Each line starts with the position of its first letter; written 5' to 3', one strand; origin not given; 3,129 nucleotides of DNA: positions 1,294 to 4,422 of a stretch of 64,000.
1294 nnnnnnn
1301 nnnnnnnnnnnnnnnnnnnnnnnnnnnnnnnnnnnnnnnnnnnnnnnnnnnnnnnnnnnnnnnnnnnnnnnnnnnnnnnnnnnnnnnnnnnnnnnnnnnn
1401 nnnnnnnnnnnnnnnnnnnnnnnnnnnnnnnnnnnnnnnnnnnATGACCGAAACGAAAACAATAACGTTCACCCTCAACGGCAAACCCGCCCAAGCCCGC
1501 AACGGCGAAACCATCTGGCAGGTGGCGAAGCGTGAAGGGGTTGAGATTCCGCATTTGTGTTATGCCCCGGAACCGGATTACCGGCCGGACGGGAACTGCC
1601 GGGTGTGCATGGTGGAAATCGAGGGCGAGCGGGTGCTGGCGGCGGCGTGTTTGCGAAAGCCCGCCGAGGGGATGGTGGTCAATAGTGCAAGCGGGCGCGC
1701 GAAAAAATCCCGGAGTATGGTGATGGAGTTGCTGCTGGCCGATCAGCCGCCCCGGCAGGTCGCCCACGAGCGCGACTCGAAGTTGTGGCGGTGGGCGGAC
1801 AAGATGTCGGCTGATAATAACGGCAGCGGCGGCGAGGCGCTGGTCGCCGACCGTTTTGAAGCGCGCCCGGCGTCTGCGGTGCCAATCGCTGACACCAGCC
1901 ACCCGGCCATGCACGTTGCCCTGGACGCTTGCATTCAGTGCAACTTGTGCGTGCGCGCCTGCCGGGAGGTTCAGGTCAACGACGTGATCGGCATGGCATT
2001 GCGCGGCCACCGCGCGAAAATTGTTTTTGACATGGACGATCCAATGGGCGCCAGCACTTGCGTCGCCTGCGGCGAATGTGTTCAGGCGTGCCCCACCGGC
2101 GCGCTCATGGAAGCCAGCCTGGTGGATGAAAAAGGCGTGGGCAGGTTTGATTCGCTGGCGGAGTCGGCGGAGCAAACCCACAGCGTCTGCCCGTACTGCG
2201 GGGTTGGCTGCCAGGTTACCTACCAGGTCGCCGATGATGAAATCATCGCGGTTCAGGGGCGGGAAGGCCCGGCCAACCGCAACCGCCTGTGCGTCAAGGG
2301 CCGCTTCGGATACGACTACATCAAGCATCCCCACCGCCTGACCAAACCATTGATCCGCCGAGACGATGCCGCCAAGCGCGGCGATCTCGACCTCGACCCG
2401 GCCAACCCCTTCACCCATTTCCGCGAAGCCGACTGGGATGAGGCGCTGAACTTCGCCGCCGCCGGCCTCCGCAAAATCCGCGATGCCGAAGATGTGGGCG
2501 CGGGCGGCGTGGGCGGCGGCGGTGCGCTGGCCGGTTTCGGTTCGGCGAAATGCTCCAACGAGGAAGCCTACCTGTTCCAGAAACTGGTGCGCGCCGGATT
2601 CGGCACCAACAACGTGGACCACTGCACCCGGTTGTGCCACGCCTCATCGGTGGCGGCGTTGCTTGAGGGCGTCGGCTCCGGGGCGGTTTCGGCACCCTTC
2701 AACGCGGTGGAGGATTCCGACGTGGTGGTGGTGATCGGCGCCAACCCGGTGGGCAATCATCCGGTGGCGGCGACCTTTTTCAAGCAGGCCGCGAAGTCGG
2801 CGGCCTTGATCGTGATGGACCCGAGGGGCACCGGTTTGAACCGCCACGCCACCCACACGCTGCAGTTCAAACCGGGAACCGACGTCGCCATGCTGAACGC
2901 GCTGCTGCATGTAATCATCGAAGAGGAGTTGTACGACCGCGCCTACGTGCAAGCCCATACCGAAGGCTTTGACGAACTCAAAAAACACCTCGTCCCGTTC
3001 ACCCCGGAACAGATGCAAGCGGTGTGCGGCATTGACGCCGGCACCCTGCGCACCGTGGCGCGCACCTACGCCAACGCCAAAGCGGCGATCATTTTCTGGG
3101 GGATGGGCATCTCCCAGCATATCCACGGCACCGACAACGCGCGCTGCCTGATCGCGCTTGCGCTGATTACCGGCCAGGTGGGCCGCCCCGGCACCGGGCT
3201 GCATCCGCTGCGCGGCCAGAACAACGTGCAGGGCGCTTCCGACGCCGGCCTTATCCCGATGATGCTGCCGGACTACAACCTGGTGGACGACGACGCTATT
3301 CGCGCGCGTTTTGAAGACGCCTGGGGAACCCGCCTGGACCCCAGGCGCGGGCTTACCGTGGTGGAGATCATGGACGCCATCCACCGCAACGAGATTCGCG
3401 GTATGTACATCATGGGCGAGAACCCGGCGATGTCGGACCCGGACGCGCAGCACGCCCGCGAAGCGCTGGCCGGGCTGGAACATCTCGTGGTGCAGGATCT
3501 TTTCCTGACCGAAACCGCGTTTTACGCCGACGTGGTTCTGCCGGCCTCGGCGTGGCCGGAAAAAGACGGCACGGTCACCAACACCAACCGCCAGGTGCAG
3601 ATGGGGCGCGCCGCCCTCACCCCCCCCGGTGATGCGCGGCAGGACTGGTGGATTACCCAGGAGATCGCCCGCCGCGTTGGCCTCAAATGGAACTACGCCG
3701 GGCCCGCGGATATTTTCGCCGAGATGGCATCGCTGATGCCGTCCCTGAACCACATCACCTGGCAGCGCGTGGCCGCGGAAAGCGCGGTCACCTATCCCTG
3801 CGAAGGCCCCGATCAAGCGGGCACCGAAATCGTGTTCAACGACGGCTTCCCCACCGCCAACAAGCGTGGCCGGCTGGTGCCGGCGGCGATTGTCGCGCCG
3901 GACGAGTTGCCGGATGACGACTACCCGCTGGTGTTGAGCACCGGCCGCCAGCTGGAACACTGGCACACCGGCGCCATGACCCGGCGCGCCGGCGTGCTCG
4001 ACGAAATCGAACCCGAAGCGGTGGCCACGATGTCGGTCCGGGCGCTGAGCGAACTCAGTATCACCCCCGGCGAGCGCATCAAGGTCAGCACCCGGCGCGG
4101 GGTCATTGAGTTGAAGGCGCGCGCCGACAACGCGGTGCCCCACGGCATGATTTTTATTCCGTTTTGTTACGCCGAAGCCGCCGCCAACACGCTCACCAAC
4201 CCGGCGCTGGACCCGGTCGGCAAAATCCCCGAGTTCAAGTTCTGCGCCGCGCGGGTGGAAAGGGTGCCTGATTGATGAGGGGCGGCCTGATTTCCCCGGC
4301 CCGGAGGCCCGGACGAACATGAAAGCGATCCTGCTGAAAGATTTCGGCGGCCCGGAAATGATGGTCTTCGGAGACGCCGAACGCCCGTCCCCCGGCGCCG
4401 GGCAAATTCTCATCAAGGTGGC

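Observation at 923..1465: Foreign low-GC PD-(D/E)XK-like ORF wedged with zero spacing between fdsB and fdsA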

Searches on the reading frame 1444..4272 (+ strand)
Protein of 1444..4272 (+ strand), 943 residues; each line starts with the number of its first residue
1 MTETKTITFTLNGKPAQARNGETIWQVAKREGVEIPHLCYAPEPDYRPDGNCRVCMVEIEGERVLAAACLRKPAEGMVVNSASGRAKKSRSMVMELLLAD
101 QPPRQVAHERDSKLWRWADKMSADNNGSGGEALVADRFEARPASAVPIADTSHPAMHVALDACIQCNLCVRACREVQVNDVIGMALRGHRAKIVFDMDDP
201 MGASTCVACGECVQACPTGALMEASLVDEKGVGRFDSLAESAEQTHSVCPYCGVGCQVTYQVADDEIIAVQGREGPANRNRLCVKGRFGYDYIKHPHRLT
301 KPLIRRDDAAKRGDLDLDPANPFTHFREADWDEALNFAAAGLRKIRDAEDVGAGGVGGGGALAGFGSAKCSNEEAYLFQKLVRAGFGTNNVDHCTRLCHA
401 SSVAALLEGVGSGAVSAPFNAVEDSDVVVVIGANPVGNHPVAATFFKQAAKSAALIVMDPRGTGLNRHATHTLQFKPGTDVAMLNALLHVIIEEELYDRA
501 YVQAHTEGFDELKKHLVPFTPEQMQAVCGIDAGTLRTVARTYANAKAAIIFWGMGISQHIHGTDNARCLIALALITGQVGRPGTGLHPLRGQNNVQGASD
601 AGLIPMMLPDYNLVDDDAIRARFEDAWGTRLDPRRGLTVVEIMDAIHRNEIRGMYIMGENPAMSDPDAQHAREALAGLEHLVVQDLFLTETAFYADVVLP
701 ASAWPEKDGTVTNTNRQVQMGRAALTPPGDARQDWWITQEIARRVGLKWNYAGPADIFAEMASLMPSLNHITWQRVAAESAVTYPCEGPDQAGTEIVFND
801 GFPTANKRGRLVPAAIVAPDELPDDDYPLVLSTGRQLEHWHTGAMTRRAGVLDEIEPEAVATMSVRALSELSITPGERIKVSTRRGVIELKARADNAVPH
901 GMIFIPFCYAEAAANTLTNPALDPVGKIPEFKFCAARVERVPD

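Call 60: find_homologous_proteins(query=window:1444-4272:+, max_evalue=1e-100)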
Query window:1444-4272:+ (943 aa): 8000 proteins with E <= 1e-100 among 8000 candidates; the best 120 are listed.
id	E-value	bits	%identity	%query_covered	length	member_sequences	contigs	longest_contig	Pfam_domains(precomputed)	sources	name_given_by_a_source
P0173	0.0e+0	2075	96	99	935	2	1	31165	PF14697.12,PF00384.28,PF00111.33,PF12838.13,PF13534.12,PF22117.3,PF13510.12,PF00037.33,PF01568.28,PF13183.12,PF13187.12,PF04879.22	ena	-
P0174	0.0e+0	1895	86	99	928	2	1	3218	PF14697.12,PF00384.28,PF00111.33,PF12838.13,PF13534.12,PF22117.3,PF13510.12,PF00037.33,PF01568.28,PF13183.12,PF13187.12,PF04879.22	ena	-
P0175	0.0e+0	1876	85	100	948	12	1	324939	PF00384.28,PF00111.33,PF12838.13,PF13534.12,PF22117.3,PF13510.12,PF00037.33,PF01568.28,PF13237.12,PF13183.12,PF13187.12,PF04879.22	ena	-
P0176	0.0e+0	1862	86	100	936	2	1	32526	PF13510.12,PF00384.28,PF00037.33,PF01568.28,PF12838.13,PF13534.12,PF22117.3,PF13183.12,PF13187.12,PF04879.22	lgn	-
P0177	0.0e+0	1828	83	99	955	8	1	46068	PF14697.12,PF00384.28,PF00111.33,PF12838.13,PF13534.12,PF22117.3,PF13510.12,PF00037.33,PF01568.28,PF13183.12,PF13187.12,PF04879.22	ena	-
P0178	0.0e+0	1816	84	99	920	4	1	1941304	PF14697.12,PF00384.28,PF00111.33,PF12838.13,PF13534.12,PF22117.3,PF13510.12,PF00037.33,PF01568.28,PF13237.12,PF13183.12,PF13187.12,PF04879.22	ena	-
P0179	0.0e+0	1815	83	99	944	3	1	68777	PF14697.12,PF00384.28,PF00111.33,PF12838.13,PF13534.12,PF22117.3,PF13510.12,PF00037.33,PF01568.28,PF13183.12,PF13187.12,PF04879.22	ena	-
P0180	0.0e+0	1805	83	99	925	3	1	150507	PF14697.12,PF13510.12,PF00384.28,PF00111.33,PF00037.33,PF01568.28,PF12838.13,PF22117.3,PF13183.12,PF13187.12,PF04879.22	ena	-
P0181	0.0e+0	1801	83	99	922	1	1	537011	PF14697.12,PF13510.12,PF00384.28,PF00111.33,PF00037.33,PF01568.28,PF12838.13,PF22117.3,PF13183.12,PF13187.12,PF04879.22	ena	-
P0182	0.0e+0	1798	83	99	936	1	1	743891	PF14697.12,PF13510.12,PF00384.28,PF00111.33,PF00037.33,PF01568.28,PF12838.13,PF22117.3,PF13183.12,PF13187.12,PF04879.22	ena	-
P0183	0.0e+0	1797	83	99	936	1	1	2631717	PF14697.12,PF00384.28,PF00111.33,PF12838.13,PF13534.12,PF22117.3,PF13510.12,PF00037.33,PF01568.28,PF13183.12,PF13187.12,PF04879.22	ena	-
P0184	0.0e+0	1795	83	99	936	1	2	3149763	PF14697.12,PF13510.12,PF00384.28,PF00111.33,PF00037.33,PF01568.28,PF12838.13,PF22117.3,PF13183.12,PF13187.12,PF04879.22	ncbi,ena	-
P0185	0.0e+0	1790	82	99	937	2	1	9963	PF14697.12,PF13510.12,PF00384.28,PF00111.33,PF00037.33,PF01568.28,PF12838.13,PF22117.3,PF13183.12,PF13187.12,PF04879.22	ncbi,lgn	-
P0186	0.0e+0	1776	81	99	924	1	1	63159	PF14697.12,PF00384.28,PF00111.33,PF12838.13,PF13534.12,PF22117.3,PF13510.12,PF00037.33,PF01568.28,PF13237.12,PF13183.12,PF13187.12,PF04879.22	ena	-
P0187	0.0e+0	1764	81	99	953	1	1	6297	PF14697.12,PF00384.28,PF00111.33,PF12838.13,PF13534.12,PF22117.3,PF13510.12,PF00037.33,PF01568.28,PF13183.12,PF13187.12,PF04879.22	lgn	-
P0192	0.0e+0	1717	78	99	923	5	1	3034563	PF14697.12,PF00384.28,PF00111.33,PF12838.13,PF13534.12,PF22117.3,PF13510.12,PF00037.33,PF01568.28,PF13183.12,PF13187.12,PF04879.22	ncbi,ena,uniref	ncbi:formate dehydrogenase subunit alpha [Candidatus Spongiihabitans sp.]|uniref:formate dehydrogena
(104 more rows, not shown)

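Call 61: find_encoding_contigs(protein=P0173, flank=6000, max_places=1)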
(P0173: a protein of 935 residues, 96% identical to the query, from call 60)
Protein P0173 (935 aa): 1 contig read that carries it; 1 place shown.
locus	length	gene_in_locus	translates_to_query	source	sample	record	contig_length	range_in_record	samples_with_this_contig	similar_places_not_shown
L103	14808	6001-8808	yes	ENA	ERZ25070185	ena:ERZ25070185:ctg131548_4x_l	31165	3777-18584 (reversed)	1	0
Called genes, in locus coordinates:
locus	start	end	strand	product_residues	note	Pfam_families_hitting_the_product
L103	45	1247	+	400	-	PF08442:ATP-grasp_2, PF13549:ATP-grasp_5, PF24948:Citrate_synth_N, PF00549:Ligase_CoA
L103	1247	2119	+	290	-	PF02629:CoA_binding, PF13607:Succ_CoA_lig, PF00549:Ligase_CoA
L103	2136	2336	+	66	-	PF04255:DUF433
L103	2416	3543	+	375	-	PF03235:GmrSD_N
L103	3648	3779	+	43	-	-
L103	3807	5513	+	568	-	PF01257:2Fe-2S_thioredx, PF01512:Complex1_51K, PF10589:NADH_4Fe-4S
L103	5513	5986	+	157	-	-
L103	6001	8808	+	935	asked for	PF00111:Fer2 (weak), PF13510:Fer2_4, PF12838:Fer4_7, PF13183:Fer4_8 (weak), PF13187:Fer4_9 (weak), PF04879:Molybdop_Fe4S4, PF00384:Molybdopterin, PF01568:Molydop_binding, +4 more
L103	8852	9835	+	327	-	PF08240:ADH_N, PF00107:ADH_zinc_N, PF13602:ADH_zinc_N_2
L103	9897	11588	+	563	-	PF03235:GmrSD_N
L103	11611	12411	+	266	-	PF10108:DNA_pol_B_exo2, PF13482:RNase_H_2 (weak)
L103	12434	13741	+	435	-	PF05958:tRNA_U5-meth_tr, PF02475:TRM5-TYW2_MTfase (weak), PF13847:Methyltransf_31 (weak), PF13649:Methyltransf_25 (weak)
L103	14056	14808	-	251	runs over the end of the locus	PF00899:ThiF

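Call 62: find_encoding_contigs(protein=P0175, flank=6000, max_places=1)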
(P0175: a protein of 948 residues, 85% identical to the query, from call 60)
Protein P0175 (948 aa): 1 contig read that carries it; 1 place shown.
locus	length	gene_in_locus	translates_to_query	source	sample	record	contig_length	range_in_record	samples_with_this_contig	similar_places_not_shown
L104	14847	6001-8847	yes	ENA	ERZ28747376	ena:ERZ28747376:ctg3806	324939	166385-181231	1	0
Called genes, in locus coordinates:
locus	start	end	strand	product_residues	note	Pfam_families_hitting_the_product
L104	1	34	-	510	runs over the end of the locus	PF12161:HsdM_N, PF02384:N6_Mtase, PF05175:MTS (weak)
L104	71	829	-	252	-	PF13302:Acetyltransf_3, PF00583:Acetyltransf_1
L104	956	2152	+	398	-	PF08442:ATP-grasp_2, PF13549:ATP-grasp_5, PF24948:Citrate_synth_N, PF00549:Ligase_CoA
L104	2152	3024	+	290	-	PF02629:CoA_binding, PF13607:Succ_CoA_lig, PF00549:Ligase_CoA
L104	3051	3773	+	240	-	-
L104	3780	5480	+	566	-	PF01257:2Fe-2S_thioredx, PF01512:Complex1_51K, PF10531:SLBB (weak), PF10589:NADH_4Fe-4S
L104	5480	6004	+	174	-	-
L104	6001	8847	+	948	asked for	PF00111:Fer2 (weak), PF13510:Fer2_4, PF12838:Fer4_7, PF13183:Fer4_8 (weak), PF13187:Fer4_9 (weak), PF04879:Molybdop_Fe4S4, PF00384:Molybdopterin, PF01568:Molydop_binding, +4 more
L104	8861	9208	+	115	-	-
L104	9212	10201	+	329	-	PF08240:ADH_N, PF00107:ADH_zinc_N, PF13602:ADH_zinc_N_2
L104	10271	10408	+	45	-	PF06796:NapE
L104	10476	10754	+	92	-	PF03927:NapD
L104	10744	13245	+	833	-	PF04879:Molybdop_Fe4S4, PF00384:Molybdopterin, PF01568:Molydop_binding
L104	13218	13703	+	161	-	PF03892:NapB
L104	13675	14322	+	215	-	PF03264:Cytochrom_NNT, PF22113:Mtrc-MtrF_II-IV_dom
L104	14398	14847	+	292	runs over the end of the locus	-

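Call 63: find_encoding_contigs(protein=P0178, flank=6000, max_places=1)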
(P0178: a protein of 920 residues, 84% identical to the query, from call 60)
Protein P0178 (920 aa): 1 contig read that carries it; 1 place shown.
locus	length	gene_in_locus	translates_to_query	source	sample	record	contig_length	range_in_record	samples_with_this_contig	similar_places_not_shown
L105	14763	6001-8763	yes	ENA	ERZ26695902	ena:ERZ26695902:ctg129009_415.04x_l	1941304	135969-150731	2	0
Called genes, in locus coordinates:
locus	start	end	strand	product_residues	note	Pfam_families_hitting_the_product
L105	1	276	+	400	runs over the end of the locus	PF08442:ATP-grasp_2, PF13549:ATP-grasp_5, PF24948:Citrate_synth_N, PF00549:Ligase_CoA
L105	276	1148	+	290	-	PF02629:CoA_binding, PF13607:Succ_CoA_lig, PF00549:Ligase_CoA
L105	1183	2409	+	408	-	PF01555:N6_N4_Mtase, PF02945:Endonuclease_7 (weak), PF01844:HNH, PF14279:HNH_5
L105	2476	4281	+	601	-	PF03235:GmrSD_N, PF07510:GmrSD_C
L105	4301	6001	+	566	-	PF01257:2Fe-2S_thioredx, PF01512:Complex1_51K, PF10531:SLBB (weak), PF10589:NADH_4Fe-4S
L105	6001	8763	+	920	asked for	PF00111:Fer2 (weak), PF13510:Fer2_4, PF14697:Fer4_21 (weak), PF22117:Fer4_Nqo3 (weak), PF12838:Fer4_7, PF04879:Molybdop_Fe4S4, PF00384:Molybdopterin, PF01568:Molydop_binding, +5 more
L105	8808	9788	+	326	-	PF08240:ADH_N, PF00107:ADH_zinc_N, PF13602:ADH_zinc_N_2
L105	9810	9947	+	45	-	PF06796:NapE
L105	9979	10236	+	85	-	PF03927:NapD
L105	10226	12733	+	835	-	PF04879:Molybdop_Fe4S4, PF00384:Molybdopterin, PF01568:Molydop_binding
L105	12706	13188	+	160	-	PF03892:NapB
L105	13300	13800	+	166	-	PF03264:Cytochrom_NNT, PF14522:Cytochrome_C7 (faint), PF14537:Cytochrom_c3_2 (faint), PF22113:Mtrc-MtrF_II-IV_dom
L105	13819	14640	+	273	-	PF10108:DNA_pol_B_exo2, PF13482:RNase_H_2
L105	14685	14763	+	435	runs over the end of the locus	PF05958:tRNA_U5-meth_tr, PF02475:TRM5-TYW2_MTfase (weak), PF13847:Methyltransf_31 (weak), PF13649:Methyltransf_25 (weak)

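Call 80: search_protein_families(library=pfam, proteins=[L104:3051-3770:+], max_evalue=0.1)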
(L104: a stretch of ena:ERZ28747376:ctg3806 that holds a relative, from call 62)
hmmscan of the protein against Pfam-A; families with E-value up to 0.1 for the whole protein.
L104:3051-3770:+ (240 aa): 2 families
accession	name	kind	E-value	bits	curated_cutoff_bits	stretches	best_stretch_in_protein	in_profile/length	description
PF20733.2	LRIM1_dimer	-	0.045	14.1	35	1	106-210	18-119/187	Dimerization domain in LRIM1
PF06400.16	Alpha-2-MRAP_N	-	0.059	13.9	29.7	1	138-194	41-97/125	Alpha-2-macroglobulin RAP, N-terminal domain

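Call 81: search_protein_families(library=ncbifam, proteins=[L104:3051-3770:+], max_evalue=0.1)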
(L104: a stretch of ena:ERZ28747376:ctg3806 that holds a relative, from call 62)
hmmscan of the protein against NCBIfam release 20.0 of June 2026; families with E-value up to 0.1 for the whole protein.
L104:3051-3770:+ (240 aa): 1 family
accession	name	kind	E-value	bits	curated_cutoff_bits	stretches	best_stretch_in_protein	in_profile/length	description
NF004766.0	PRK06102.1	equivalog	0.066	12.3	559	1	127-183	244-300/455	amidase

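Call 83: search_protein_families(library=padloc, proteins=[L104:3051-3770:+], max_evalue=0.1)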
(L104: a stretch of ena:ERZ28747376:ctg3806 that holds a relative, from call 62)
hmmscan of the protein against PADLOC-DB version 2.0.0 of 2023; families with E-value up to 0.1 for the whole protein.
L104:3051-3770:+ (240 aa): 1 family
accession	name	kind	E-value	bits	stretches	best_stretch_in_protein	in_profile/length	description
PDLC01429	Cas8g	-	0.038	11.1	1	100-151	43-94/296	CAS-I-U; effector_LS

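Call 97: find_encoding_contigs(protein=P0192, flank=5000, max_places=1)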
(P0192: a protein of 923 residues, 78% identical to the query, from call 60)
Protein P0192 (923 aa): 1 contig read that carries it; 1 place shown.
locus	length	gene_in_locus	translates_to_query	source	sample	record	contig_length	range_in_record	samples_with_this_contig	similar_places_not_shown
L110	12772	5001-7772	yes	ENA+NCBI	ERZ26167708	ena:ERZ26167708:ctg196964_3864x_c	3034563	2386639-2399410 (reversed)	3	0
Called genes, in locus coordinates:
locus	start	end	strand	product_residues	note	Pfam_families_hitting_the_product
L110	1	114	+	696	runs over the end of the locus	PF04851:ResIII, PF00270:DEAD (weak), PF27159:HI_1054_N, PF27365:HI_1054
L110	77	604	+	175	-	-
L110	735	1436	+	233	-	PF00565:SNase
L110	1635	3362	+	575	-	PF01257:2Fe-2S_thioredx, PF01512:Complex1_51K, PF10589:NADH_4Fe-4S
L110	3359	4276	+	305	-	PF08241:Methyltransf_11 (faint), PF01555:N6_N4_Mtase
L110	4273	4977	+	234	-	-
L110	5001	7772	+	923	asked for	PF00111:Fer2 (weak), PF13510:Fer2_4, PF14697:Fer4_21 (weak), PF12838:Fer4_7, PF13183:Fer4_8, PF04879:Molybdop_Fe4S4, PF00384:Molybdopterin, PF01568:Molydop_binding, +4 more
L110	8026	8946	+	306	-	PF13182:DUF4007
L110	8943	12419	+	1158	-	-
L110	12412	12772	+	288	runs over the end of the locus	PF01507:PAPS_reduct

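Call 99: search_protein_families(library=padloc, proteins=[L110:4273-4974:+, L110:3359-4273:+], max_evalue=0.01)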
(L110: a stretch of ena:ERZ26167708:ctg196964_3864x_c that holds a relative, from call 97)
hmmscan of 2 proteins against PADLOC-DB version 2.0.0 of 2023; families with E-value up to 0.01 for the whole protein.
L110:4273-4974:+ (234 aa): 1 family
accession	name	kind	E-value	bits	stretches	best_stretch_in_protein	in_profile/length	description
PDLC03499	REase_II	-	8.5e-97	321.6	1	1-232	1-239/241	Type II restriction enzyme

L110:3359-4273:+ (305 aa): 69 families (the best 25 are shown)
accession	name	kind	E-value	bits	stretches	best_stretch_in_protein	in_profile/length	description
PDLC03353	MTase_II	-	5.7e-67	224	1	60-300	9-251/260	Type II methyltransferase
PDLC03350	MTase_II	-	1.4e-62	209.9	1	40-302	33-298/312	Type II methyltransferase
PDLC03299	MTase_II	-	9.4e-36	121.8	1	58-300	12-258/296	Type II methyltransferase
PDLC03387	MTase_II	-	2.2e-34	117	2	153-301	138-277/289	Type II methyltransferase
PDLC03371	MTase_II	-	2.7e-34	116.9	1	57-301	7-254/260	Type II methyltransferase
PDLC03259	MTase_II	-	1.7e-33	114.1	1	62-298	5-254/423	Type II methyltransferase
PDLC03283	MTase_II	-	2.7e-27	93.9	1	59-301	3-273/352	Type II methyltransferase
PDLC03246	MTase_II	-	2.3e-26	90.8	1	60-292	112-359/376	Type II methyltransferase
PDLC03260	MTase_II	-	8e-24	82.2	2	188-300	200-308/349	Type II methyltransferase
PDLC03216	MTase_II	-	1.9e-23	81.1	2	237-301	193-257/364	Type II methyltransferase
PDLC03295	MTase_II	-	4.7e-23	80.1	2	220-303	188-270/292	Type II methyltransferase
PDLC03230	MTase_II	-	1.2e-22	78.8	1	38-299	12-282/360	Type II methyltransferase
PDLC03738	oMTase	-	1.9e-22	77.5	2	237-301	203-267/376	orphan methyltransferase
PDLC03276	MTase_II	-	2e-21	74.7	2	222-292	326-393/404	Type II methyltransferase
PDLC03238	MTase_II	-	2.7e-21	74.1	2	60-140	121-204/428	Type II methyltransferase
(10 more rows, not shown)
